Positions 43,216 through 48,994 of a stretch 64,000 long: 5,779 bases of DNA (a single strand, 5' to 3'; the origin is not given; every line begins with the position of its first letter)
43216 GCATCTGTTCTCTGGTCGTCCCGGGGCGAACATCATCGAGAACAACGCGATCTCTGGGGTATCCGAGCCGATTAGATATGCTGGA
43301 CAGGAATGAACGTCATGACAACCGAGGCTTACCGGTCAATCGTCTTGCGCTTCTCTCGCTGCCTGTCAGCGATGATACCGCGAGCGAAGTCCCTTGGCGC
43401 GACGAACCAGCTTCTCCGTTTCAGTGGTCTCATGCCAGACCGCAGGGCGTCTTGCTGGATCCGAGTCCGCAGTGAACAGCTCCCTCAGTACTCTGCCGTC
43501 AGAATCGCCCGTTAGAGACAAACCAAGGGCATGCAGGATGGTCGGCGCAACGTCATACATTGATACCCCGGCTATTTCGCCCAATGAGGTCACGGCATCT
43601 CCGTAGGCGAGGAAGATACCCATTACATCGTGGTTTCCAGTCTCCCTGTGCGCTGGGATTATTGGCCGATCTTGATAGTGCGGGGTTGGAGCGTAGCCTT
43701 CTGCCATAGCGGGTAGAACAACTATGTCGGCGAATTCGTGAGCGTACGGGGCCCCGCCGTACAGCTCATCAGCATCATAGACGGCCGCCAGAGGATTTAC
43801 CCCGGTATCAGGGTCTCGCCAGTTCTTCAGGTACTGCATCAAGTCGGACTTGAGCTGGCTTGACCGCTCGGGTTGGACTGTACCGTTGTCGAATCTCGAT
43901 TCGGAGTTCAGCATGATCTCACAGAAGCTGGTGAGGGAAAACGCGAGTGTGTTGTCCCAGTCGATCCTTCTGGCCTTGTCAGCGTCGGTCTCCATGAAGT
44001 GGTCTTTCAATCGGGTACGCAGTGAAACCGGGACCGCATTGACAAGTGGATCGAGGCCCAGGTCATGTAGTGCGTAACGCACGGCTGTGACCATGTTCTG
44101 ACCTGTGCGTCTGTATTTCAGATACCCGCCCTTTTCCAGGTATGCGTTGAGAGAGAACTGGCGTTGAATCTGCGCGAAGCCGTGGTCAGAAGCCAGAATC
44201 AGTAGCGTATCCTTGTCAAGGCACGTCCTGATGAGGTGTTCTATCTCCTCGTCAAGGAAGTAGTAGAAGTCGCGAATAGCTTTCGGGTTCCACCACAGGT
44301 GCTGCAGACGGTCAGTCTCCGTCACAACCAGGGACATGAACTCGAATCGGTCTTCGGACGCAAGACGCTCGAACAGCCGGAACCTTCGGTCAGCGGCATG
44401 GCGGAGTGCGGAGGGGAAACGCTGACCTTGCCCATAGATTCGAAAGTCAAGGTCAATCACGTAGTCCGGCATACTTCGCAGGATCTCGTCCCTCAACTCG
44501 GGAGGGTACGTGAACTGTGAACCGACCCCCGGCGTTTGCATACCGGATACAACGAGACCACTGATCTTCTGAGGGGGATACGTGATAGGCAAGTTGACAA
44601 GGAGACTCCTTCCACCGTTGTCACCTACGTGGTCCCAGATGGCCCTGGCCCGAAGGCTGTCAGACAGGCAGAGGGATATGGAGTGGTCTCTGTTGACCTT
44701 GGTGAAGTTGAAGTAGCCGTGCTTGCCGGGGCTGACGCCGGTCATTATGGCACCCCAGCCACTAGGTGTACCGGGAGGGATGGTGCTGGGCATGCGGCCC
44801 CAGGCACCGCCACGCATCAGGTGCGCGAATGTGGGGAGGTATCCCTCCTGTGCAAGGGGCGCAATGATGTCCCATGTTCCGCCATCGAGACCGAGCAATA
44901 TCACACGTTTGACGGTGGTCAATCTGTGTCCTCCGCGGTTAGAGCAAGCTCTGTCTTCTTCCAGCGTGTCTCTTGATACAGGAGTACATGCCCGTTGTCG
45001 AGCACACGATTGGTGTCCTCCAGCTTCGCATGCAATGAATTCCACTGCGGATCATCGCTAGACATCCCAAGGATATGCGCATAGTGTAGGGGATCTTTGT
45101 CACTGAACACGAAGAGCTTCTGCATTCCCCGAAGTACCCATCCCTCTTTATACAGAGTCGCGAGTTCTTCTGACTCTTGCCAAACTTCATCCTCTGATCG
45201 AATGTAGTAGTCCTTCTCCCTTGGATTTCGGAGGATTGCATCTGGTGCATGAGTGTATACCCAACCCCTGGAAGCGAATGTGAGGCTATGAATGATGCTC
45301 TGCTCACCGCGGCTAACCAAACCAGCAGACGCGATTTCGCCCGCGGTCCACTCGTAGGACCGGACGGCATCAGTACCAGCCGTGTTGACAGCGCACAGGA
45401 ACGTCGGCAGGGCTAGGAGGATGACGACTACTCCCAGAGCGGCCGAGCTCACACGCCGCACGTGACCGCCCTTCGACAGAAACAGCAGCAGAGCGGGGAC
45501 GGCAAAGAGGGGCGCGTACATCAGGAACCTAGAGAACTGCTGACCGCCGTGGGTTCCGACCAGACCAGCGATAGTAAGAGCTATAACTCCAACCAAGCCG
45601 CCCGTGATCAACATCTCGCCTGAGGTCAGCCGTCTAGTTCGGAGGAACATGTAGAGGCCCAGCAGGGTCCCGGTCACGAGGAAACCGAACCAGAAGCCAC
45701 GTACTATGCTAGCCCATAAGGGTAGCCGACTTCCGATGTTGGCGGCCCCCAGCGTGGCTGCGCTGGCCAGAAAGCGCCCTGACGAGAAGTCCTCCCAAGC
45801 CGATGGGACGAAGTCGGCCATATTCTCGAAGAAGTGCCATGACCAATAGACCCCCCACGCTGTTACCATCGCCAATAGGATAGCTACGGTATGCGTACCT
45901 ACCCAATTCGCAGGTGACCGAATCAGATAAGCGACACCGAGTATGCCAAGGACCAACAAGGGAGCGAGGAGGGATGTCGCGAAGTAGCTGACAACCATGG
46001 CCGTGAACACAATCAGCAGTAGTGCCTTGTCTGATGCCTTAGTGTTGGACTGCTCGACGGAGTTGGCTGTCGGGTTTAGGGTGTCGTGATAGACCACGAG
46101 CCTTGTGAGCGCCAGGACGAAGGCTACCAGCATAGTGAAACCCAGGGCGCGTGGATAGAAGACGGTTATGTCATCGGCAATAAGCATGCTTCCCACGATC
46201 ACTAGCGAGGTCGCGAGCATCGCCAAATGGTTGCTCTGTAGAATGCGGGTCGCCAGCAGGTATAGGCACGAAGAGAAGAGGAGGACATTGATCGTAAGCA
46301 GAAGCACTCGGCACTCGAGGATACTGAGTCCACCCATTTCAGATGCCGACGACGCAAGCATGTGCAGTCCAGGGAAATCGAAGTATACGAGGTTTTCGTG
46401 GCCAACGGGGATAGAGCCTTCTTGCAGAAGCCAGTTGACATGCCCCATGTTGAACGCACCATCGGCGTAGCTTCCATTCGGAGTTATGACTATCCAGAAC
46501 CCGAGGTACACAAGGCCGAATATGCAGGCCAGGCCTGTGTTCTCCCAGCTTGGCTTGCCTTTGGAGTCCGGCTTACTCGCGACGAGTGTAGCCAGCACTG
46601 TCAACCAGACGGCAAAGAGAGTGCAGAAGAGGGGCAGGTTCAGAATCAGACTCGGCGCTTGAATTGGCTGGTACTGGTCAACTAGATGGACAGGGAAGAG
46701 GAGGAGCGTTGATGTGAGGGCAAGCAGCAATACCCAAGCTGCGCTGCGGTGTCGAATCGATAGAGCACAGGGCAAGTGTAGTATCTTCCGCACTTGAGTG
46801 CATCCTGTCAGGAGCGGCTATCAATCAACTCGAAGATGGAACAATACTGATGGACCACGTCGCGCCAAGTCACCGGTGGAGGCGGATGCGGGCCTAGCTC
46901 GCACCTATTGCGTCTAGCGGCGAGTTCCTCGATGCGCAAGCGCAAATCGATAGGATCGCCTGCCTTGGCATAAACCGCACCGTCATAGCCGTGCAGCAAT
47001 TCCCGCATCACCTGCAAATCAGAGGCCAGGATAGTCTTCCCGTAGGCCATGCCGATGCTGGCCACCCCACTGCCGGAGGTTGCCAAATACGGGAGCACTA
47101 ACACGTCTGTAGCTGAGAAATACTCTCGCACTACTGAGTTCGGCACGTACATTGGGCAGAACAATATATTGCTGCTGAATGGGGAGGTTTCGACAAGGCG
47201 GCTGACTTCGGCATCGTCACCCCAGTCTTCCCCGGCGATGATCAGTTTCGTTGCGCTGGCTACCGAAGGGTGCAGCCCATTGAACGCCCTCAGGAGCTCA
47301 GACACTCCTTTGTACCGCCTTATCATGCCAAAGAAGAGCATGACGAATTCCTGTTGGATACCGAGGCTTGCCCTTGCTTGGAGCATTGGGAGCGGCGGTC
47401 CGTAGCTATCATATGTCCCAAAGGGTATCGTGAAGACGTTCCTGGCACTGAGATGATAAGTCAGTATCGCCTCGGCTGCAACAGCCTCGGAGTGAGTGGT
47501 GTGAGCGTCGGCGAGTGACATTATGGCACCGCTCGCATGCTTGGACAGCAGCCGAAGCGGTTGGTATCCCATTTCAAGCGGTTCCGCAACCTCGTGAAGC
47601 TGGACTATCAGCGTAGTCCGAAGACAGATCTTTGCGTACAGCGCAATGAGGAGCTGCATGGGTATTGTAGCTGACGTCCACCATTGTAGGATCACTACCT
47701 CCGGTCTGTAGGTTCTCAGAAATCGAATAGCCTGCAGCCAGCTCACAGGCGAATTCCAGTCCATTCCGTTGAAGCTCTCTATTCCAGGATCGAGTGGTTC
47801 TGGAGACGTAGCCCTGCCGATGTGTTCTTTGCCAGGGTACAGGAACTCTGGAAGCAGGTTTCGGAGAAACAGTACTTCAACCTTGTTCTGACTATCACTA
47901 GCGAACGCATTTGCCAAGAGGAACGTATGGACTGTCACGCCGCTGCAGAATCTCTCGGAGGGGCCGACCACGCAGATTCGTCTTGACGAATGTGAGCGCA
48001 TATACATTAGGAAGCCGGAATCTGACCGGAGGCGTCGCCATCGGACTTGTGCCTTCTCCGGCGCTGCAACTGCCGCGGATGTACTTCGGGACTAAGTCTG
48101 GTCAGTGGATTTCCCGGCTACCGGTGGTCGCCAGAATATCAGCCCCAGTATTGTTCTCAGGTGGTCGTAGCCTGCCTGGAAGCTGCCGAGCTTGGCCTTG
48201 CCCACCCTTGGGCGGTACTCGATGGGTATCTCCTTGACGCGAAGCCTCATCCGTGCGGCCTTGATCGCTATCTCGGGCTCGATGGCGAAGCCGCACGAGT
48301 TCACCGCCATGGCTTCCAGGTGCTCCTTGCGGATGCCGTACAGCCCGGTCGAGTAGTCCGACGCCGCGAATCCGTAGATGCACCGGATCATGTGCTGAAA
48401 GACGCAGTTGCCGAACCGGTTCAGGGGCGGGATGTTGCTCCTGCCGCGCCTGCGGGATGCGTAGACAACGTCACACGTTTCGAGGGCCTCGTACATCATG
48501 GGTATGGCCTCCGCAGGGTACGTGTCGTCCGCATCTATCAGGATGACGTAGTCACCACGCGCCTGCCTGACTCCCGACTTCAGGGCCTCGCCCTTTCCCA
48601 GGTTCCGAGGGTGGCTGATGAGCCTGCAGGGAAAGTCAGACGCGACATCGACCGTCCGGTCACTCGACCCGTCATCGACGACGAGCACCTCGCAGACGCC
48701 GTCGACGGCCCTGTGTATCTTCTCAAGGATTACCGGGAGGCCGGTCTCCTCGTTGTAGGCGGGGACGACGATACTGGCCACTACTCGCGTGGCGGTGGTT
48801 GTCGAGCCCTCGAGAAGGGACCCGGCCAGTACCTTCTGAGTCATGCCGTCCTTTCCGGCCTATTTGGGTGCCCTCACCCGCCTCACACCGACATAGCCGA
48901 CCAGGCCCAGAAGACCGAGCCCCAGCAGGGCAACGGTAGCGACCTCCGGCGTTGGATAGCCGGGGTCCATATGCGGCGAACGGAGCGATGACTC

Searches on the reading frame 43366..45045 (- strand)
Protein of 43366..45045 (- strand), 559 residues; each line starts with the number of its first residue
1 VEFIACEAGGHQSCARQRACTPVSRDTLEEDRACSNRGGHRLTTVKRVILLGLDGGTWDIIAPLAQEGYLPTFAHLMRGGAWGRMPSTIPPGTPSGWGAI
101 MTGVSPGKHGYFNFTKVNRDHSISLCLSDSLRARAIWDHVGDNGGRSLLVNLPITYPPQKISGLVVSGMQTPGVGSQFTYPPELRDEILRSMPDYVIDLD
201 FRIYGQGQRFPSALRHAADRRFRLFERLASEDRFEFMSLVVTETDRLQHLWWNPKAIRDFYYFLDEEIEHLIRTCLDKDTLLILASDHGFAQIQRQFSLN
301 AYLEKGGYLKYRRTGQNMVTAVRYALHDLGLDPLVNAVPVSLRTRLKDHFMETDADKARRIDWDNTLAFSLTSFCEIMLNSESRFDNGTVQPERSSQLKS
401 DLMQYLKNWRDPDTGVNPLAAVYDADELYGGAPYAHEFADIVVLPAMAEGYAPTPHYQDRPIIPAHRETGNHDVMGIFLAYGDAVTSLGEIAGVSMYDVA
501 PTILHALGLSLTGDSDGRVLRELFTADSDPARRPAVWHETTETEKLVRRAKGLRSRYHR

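Call 65: search_protein_families(library=pfam, proteins=[window:43366-45045:-], max_evalue=0.001)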
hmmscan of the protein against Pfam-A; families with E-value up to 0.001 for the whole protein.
window:43366-45045:- (559 aa): 1 family
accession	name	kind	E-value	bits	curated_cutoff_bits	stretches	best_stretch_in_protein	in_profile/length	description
PF01663.27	Phosphodiest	-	1.2e-35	124.2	23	1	48-347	1-241/342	Type I phosphodiesterase / nucleotide pyrophosphatase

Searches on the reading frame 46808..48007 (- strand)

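Call 4: search_protein_families(library=pfam, proteins=[window:46808-48007:-], max_evalue=0.001)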
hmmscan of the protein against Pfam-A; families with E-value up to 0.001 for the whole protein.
window:46808-48007:- (399 aa): 4 families
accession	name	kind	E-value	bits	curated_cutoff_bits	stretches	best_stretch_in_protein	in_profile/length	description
PF13692.12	Glyco_trans_1_4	-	9.1e-14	52.4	27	1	221-363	2-140/142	Glycosyl transferases group 1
PF00534.26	Glycos_transf_1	-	4.8e-12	46.2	26.4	1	212-366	6-159/172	Glycosyl transferases group 1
PF13439.12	Glyco_transf_4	-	4.1e-06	27.4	28.5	1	23-197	3-165/170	Glycosyltransferase Family 4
PF13579.12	Glyco_trans_4_4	-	1.5e-05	25.8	29.7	1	86-197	56-158/158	Glycosyl transferase 4-like domain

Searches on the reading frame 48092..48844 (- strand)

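Call 4: search_protein_families(library=pfam, proteins=[window:48092-48844:-], max_evalue=0.001)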
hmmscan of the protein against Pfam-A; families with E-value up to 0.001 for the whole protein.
window:48092-48844:- (250 aa): 4 families
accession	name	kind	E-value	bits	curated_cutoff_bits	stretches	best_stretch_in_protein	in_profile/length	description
PF00535.33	Glycos_transf_2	-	1.2e-31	110.3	23.3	1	24-173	1-161/168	Glycosyl transferase family 2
PF13641.12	Glyco_tranf_2_3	-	1.5e-07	32.1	27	1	24-126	4-116/230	Glycosyltransferase like family 2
PF12804.13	NTP_transf_3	-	9.3e-06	26.3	27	1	39-137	26-129/160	MobA-like NTP transferase domain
PF10111.15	Glyco_tranf_2_2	-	2.3e-05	24.5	27.3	1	24-110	1-95/276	Glycosyltransferase like family 2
